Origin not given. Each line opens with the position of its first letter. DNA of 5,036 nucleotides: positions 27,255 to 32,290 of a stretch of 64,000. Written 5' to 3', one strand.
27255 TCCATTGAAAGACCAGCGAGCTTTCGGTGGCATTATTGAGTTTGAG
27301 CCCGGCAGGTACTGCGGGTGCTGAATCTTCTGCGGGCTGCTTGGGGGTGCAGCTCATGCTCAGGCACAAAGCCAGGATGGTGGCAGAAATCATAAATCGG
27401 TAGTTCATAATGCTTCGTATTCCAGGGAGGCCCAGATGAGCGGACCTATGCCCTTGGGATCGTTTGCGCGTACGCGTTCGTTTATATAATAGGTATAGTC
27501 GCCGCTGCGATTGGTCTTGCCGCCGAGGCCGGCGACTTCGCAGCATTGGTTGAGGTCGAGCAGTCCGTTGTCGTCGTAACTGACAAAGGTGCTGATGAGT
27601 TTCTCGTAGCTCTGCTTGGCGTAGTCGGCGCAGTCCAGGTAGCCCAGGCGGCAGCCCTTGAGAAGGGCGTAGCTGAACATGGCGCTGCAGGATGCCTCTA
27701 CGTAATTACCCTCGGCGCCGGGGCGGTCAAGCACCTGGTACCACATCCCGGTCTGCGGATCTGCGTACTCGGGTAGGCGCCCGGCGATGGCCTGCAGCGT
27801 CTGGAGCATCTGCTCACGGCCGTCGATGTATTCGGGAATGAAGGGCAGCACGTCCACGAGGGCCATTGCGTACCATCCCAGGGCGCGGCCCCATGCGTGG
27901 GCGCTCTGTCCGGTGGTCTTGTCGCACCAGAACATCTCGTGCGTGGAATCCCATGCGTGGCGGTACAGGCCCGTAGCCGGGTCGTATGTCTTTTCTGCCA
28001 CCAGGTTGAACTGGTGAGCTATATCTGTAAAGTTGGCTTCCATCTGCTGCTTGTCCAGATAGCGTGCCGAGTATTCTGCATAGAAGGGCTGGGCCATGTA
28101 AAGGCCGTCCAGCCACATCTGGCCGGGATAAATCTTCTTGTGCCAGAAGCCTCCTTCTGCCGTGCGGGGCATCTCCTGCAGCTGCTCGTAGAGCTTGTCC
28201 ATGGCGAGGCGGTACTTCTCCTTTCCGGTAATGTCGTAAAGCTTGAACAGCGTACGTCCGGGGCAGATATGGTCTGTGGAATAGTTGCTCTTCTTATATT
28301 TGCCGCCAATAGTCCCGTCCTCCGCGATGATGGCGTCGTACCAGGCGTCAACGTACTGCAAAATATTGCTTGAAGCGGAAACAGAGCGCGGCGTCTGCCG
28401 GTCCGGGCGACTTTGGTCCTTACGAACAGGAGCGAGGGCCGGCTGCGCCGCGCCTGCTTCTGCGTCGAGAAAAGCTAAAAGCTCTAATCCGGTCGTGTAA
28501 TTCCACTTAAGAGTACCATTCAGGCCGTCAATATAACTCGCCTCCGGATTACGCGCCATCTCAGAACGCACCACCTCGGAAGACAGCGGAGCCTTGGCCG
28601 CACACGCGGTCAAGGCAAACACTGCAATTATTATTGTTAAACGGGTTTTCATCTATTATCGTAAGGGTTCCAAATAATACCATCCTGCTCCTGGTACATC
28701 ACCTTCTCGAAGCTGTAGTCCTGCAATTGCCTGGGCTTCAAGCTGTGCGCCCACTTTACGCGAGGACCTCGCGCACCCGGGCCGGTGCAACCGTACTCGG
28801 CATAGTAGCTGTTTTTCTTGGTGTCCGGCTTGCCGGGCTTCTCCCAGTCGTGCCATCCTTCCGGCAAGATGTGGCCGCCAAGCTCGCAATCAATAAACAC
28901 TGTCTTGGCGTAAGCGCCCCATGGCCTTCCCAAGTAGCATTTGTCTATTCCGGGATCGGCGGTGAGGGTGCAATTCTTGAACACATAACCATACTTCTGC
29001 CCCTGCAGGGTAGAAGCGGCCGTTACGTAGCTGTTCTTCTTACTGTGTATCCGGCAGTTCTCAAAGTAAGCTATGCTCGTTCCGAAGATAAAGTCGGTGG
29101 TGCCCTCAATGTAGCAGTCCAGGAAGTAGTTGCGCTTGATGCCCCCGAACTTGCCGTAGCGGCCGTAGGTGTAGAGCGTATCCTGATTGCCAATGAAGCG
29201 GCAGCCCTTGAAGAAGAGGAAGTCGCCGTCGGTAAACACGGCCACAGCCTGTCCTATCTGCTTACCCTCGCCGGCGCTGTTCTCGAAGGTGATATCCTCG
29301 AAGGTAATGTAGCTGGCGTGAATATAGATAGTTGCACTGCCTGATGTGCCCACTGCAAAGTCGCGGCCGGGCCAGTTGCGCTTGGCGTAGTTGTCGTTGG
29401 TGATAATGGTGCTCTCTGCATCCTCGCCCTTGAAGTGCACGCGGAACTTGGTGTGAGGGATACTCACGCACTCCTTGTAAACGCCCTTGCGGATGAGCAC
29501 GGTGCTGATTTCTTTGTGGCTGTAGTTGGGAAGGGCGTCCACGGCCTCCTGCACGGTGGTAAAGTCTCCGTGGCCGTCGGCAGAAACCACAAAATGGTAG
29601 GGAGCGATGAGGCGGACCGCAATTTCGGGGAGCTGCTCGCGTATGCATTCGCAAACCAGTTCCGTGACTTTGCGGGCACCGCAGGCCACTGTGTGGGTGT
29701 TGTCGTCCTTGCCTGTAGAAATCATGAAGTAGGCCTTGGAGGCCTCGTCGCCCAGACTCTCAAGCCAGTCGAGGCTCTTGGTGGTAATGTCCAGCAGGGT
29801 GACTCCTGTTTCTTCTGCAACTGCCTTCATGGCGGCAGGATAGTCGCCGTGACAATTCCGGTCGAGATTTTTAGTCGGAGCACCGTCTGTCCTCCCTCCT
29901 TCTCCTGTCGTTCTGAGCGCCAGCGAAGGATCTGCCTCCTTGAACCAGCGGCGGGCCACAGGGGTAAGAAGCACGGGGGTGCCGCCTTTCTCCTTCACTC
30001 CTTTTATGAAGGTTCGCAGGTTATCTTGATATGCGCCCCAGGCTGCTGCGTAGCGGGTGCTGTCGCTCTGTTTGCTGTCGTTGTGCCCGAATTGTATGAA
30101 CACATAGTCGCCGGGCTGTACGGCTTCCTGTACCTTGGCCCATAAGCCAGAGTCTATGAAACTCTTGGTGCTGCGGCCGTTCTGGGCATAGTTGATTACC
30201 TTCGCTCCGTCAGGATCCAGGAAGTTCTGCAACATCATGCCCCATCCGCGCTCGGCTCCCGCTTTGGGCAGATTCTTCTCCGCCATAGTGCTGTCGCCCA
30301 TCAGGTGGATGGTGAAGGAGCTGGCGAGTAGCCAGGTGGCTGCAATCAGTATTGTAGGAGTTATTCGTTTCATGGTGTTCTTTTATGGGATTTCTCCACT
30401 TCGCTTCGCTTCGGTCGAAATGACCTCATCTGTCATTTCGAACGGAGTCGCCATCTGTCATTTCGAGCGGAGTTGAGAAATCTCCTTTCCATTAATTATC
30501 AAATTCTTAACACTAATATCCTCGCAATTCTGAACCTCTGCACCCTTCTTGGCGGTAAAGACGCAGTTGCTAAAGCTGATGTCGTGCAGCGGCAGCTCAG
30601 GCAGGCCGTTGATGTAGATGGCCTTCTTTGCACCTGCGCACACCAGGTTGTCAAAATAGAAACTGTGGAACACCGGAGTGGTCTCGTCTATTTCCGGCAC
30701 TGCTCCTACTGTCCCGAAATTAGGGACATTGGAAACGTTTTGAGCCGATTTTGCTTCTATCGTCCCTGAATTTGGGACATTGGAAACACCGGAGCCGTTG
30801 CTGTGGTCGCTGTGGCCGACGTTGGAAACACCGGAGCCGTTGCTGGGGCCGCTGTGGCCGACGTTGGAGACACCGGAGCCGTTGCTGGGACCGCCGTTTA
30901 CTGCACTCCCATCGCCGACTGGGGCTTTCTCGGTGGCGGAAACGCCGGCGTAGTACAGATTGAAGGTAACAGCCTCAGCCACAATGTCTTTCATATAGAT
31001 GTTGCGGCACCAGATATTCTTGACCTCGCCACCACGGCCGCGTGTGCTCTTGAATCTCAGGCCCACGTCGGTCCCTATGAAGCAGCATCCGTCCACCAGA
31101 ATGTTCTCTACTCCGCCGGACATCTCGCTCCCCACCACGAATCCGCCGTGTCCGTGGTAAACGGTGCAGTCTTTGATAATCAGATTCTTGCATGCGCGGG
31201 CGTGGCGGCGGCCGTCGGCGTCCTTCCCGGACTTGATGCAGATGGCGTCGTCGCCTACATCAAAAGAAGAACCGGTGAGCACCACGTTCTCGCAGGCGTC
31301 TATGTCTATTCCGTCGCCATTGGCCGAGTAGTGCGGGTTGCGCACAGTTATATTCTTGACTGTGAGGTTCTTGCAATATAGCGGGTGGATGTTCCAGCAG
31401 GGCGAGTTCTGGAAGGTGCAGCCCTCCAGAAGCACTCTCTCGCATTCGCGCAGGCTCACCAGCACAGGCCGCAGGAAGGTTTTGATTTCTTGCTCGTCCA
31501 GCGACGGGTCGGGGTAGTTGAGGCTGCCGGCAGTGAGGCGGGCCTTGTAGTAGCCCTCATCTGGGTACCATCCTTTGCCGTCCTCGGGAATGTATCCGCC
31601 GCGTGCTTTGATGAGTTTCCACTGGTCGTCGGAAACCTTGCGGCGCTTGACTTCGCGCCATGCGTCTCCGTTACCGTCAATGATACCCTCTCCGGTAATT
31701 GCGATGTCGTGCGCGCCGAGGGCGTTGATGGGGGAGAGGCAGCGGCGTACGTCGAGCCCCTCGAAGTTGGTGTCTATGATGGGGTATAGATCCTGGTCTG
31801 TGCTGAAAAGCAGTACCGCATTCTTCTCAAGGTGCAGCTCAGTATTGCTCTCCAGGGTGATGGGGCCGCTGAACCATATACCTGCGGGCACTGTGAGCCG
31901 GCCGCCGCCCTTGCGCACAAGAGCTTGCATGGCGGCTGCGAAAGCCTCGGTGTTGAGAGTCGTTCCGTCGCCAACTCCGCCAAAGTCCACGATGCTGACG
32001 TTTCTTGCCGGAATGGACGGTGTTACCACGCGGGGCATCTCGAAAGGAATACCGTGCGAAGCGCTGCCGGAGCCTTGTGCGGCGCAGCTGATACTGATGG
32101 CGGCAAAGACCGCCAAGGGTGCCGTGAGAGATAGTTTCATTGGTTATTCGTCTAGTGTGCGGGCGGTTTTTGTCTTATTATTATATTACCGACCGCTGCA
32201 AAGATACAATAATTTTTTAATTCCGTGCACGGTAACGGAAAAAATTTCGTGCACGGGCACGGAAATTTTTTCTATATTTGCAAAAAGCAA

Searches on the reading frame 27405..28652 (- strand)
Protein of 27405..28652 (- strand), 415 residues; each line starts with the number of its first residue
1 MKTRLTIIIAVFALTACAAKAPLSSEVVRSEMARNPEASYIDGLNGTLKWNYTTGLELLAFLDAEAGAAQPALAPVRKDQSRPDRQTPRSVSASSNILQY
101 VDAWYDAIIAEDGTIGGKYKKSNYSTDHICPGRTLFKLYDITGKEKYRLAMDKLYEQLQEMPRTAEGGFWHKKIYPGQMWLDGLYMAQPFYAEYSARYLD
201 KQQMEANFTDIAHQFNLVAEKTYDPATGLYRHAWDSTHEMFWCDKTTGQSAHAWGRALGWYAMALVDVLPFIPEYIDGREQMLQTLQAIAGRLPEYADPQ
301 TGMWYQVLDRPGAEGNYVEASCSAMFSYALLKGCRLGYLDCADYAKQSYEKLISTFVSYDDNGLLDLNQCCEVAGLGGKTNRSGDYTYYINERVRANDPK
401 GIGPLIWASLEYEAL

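Call 40: search_protein_families(library=pfam, proteins=[window:27405-28652:-], max_evalue=0.001)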
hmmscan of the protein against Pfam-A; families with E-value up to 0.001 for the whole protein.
window:27405-28652:- (415 aa): 1 family
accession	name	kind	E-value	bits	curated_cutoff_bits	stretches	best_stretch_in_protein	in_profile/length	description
PF07470.19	Glyco_hydro_88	-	4.5e-90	302.6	26.6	1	25-413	3-349/352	Glycosyl Hydrolase Family 88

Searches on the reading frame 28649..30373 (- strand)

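Call 40: search_protein_families(library=pfam, proteins=[window:28649-30373:-], max_evalue=0.001)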
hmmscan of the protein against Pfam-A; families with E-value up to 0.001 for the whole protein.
window:28649-30373:- (574 aa): 4 families
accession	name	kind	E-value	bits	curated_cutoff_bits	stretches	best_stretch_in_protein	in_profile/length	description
PF01095.25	Pectinesterase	-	1.8e-61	207.9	27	1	261-553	2-289/298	Pectinesterase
PF13472.12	Lipase_GDSL_2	-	1.2e-14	55.6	32.9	1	25-201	2-150/178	GDSL-like Lipase/Acylhydrolase family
PF00657.28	Lipase_GDSL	-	4.7e-09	37.1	23.6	1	24-196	3-173/208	GDSL-like Lipase/Acylhydrolase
PF13229.12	Beta_helix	-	0.00012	22.2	25.9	1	344-447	44-139/158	Right handed beta helix region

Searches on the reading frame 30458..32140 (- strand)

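Call 40: search_protein_families(library=pfam, proteins=[window:30458-32140:-], max_evalue=0.001)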
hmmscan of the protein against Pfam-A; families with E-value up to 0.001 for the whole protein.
window:30458-32140:- (560 aa): 2 families
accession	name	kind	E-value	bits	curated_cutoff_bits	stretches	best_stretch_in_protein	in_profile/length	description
PF00295.23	Glyco_hydro_28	-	2.4e-32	112.8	22.9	1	224-406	90-262/324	Glycosyl hydrolases family 28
PF12708.12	Pect-lyase_RHGA_epim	-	8.3e-08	32.7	27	0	48-102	2-58/213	Rhamnogalacturonase A/epimerase, pectate lyase-like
